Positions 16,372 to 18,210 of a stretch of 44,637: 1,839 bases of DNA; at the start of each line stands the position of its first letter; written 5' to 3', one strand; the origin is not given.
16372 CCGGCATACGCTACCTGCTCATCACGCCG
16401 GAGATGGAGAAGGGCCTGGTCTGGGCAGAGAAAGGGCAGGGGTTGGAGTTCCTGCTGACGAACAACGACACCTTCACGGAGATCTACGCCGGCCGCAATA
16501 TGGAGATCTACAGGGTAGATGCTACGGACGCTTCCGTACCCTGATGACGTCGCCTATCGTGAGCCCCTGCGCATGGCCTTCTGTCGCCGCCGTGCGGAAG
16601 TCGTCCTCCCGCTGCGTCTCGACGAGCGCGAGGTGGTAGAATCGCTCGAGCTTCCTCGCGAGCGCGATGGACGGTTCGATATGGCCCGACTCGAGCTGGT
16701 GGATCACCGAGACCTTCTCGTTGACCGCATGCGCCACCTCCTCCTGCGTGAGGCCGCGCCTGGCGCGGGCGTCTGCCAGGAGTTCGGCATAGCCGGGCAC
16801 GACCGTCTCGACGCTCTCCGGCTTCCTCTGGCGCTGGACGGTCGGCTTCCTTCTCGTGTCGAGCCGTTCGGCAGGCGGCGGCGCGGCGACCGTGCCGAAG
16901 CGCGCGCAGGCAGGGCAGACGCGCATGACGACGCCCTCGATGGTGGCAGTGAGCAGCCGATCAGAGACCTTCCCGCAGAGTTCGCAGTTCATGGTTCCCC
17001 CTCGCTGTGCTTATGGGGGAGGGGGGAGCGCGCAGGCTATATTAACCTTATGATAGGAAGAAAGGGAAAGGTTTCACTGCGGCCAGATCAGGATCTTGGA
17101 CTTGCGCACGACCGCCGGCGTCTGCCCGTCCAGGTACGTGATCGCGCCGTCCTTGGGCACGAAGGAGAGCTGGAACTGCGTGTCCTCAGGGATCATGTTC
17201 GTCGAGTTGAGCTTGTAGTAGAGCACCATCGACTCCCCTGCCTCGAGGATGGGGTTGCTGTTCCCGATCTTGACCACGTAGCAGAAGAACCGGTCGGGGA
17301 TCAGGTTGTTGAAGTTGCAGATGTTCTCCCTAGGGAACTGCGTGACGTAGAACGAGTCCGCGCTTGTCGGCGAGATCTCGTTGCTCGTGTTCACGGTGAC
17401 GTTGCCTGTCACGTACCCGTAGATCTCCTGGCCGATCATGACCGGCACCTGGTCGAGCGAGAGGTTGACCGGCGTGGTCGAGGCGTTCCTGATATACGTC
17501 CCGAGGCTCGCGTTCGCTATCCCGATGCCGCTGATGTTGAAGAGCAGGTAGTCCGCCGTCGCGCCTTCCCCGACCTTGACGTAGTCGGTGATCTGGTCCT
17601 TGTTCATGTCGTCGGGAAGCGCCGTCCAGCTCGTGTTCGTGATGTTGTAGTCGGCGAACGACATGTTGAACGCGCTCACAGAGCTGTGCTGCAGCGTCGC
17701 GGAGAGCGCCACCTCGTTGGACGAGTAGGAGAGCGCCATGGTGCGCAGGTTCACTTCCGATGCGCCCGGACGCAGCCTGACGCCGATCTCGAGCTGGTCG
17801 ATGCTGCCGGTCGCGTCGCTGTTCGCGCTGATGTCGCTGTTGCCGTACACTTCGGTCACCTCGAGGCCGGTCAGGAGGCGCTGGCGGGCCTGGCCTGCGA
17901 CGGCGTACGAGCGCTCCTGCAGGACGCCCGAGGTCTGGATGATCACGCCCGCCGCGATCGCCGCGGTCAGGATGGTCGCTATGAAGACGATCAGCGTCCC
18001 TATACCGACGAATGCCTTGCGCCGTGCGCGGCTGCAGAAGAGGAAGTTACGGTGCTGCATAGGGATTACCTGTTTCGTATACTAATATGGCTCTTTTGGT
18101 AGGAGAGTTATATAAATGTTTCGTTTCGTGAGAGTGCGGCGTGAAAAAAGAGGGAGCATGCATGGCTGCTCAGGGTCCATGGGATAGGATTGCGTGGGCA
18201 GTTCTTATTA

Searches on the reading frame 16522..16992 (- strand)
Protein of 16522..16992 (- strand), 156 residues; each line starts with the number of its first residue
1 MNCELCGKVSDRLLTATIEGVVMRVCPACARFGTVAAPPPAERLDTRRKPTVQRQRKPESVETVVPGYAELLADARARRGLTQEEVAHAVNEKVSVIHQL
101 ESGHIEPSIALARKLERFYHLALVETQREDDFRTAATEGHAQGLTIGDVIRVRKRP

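Call 3: search_protein_families(library=pfam, proteins=[window:16522-16992:-], max_evalue=1)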
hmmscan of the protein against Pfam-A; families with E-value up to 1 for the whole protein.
window:16522-16992:- (156 aa): 7 families
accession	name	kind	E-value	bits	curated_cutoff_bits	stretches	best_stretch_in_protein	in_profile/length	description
PF01381.28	HTH_3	-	7.9e-11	42.3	23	1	72-122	1-51/55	Helix-turn-helix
PF13560.12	HTH_31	-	6.7e-08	33.2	27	1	69-126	3-61/64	Helix-turn-helix domain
PF24250.1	HVO_2718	-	0.00032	20.9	30.3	1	2-34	17-49/173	Transcription regulator HVO_2718-like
PF13413.12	HTH_25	-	0.00076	19.7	24.6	1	71-106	1-36/62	Helix-turn-helix domain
PF12844.13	HTH_19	-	0.041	14.2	30.2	1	70-121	2-47/64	Helix-turn-helix domain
PF15731.11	MqsA_antitoxin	-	0.12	13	30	1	16-115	27-117/131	Antitoxin component of bacterial toxin-antitoxin system, MqsA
PF03691.19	UPF0167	-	0.27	11.5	25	1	2-68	22-89/174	Uncharacterised protein family (UPF0167)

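Call 18: find_related_loci(query=window:16522-16992:-, collection=genome_contigs, flank=10000)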
Query window:16522-16992:- (156 aa) in genome_contigs; peptide patterns used: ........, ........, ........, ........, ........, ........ (x = any residue, [..] = any of these).
476 stretches matched a pattern; 57 encode a relative of the query (tblastn E <= 1e-3); 57 distinct loci.
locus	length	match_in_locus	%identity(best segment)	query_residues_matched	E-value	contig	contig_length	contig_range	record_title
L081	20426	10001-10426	41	1-153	1e-30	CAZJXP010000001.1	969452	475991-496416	MAG TPA_asm: uncultured Methanosarcinales archaeon isolate SRP292972_co2_156 genome assembly, contig: NODE_1_length_9694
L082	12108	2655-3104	42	1-154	1e-29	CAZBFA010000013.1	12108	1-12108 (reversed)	MAG TPA_asm: Candidatus Woesearchaeota archaeon isolate SRP090828_co2_58 genome assembly, contig: NODE_1845_length_12108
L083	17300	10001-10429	35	1-151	3e-23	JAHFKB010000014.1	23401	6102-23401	MAG: archaeon isolate nzgw40 NODE_2782_length_23402_cov_4.791203, whole genome shotgun sequence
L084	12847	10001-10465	38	1-151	1e-23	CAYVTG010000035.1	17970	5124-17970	MAG TPA_asm: uncultured Thermoplasmata archaeon isolate SRP141376_co2_395 genome assembly, contig: NODE_6371_length_1797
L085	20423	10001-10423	40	1-153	3e-23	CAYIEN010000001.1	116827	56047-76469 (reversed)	MAG TPA_asm: uncultured Methanosarcinales archaeon isolate ERP119705_co18_167 genome assembly, contig: NODE_69_length_11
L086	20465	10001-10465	35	1-151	5e-23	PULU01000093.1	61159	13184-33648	MAG: Thermoplasmata archaeon isolate B1Sed10_34 B1-Sed10-C221, whole genome shotgun sequence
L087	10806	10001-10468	35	1-150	2e-22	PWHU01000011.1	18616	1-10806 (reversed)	MAG: Thermoplasmata archaeon isolate T1Sed10_113R1 T1-Sed10-C2608, whole genome shotgun sequence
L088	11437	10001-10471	34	1-151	2e-21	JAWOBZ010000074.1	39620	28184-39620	MAG: Thermoplasmata archaeon isolate BLK3-3.bin.4 k191_1284812, whole genome shotgun sequence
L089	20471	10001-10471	35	1-151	3e-21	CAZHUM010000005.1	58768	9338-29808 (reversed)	MAG TPA_asm: uncultured Thermoplasmata archaeon isolate SRP141376_co2_322 genome assembly, contig: NODE_1323_length_5876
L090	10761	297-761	35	1-151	7e-21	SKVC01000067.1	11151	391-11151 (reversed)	MAG: Thermoplasmata archaeon isolate CSSed162cmB_145 CSSed16-2cmB-20886, whole genome shotgun sequence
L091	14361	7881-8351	36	1-153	8e-21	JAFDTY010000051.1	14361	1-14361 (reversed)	MAG: Candidatus Haladaptatiplasma halalkaliphilum isolate HAP24 k141_186887_length_14361_cov_12.0000, whole genome shotg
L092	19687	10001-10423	32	1-125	3e-20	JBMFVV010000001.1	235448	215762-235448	MAG: Thermoplasmata archaeon isolate KM4364-01 NODE_1_length_235448_cov_289.819284, whole genome shotgun sequence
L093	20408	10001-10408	33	1-125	2e-20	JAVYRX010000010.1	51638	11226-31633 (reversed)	MAG: Thermoplasmatales archaeon isolate DRTY-16_202007_bins_2 DRTY-16_202007_bins_2_scaffold_10, whole genome shotgun se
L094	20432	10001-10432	35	1-155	4e-20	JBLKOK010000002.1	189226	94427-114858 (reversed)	MAG: Candidatus Woesearchaeota archaeon isolate MAG.257 NODE_128_length_189226_cov_13.991039, whole genome shotgun seque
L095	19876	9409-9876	34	1-151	9e-20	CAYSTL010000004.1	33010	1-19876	MAG TPA_asm: uncultured Thermoplasmata archaeon isolate ERP127260_co1_34 genome assembly, contig: NODE_446_length_33010_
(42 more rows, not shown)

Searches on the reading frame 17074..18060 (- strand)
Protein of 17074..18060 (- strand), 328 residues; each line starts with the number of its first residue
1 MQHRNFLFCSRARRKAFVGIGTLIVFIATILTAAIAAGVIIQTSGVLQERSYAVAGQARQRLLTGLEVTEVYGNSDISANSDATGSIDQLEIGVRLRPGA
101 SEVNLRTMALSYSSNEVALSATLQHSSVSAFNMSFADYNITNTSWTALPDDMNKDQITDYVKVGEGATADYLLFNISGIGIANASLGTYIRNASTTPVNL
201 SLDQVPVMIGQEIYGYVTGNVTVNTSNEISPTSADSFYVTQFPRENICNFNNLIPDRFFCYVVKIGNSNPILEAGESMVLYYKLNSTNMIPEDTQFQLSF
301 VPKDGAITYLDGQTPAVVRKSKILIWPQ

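Call 3: search_protein_families(library=pfam, proteins=[window:17074-18060:-], max_evalue=1)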
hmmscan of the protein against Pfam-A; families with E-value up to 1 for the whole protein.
window:17074-18060:- (328 aa): 1 family
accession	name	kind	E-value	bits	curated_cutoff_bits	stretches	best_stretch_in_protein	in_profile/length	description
PF01917.21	Arch_flagellin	-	4e-23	83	29.5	2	16-150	1-120/162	Archaebacterial flagellin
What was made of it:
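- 17074..18060 (-): Archaellin-family gene (328 aa) with a class III signal peptide-like N-terminus, transcribed divergently from the trio. Pfam Arch_flagellin 83 bits (call 3).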

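Call 6: search_protein_families(library=ncbifam, proteins=[window:17074-18060:-], max_evalue=1)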
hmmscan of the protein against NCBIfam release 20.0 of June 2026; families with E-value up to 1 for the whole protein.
window:17074-18060:- (328 aa): 3 families
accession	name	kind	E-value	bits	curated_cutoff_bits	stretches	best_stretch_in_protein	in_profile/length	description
NF006325.0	PRK08541.1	subfamily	1e-27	97.5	210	1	12-147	6-137/221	flagellin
TIGR02537.2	arch_flag_Nterm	domain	0.00017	21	20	1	13-45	1-33/33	archaellin/type IV pilin N-terminal domain-containing protein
NF052591.1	ArlG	equivalog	0.0085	16.1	110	1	18-77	4-63/148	archaellum stator protein ArlG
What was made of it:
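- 17074..18060 (-): NCBIfam flagellin subfamily and arch_flag_Nterm (call 6).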

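Call 54: find_related_loci(query=A3, collection=genome_contigs, flank=10000)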
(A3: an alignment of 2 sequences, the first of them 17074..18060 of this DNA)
Query A3 (328 aa) in genome_contigs; peptide patterns used: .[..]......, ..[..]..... (x = any residue, [..] = any of these).
53 stretches matched a pattern; 1 encode a relative of the query (tblastn E <= 1e-3); 1 distinct loci.
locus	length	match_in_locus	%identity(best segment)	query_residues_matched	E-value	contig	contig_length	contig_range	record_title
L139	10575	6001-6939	54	13-327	7e-116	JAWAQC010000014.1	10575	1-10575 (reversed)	MAG: Candidatus Woesearchaeota archaeon isolate SZTDM-2_201709_bins_42 SZTDM-2_201709_bins_42_scaffold_14, whole genome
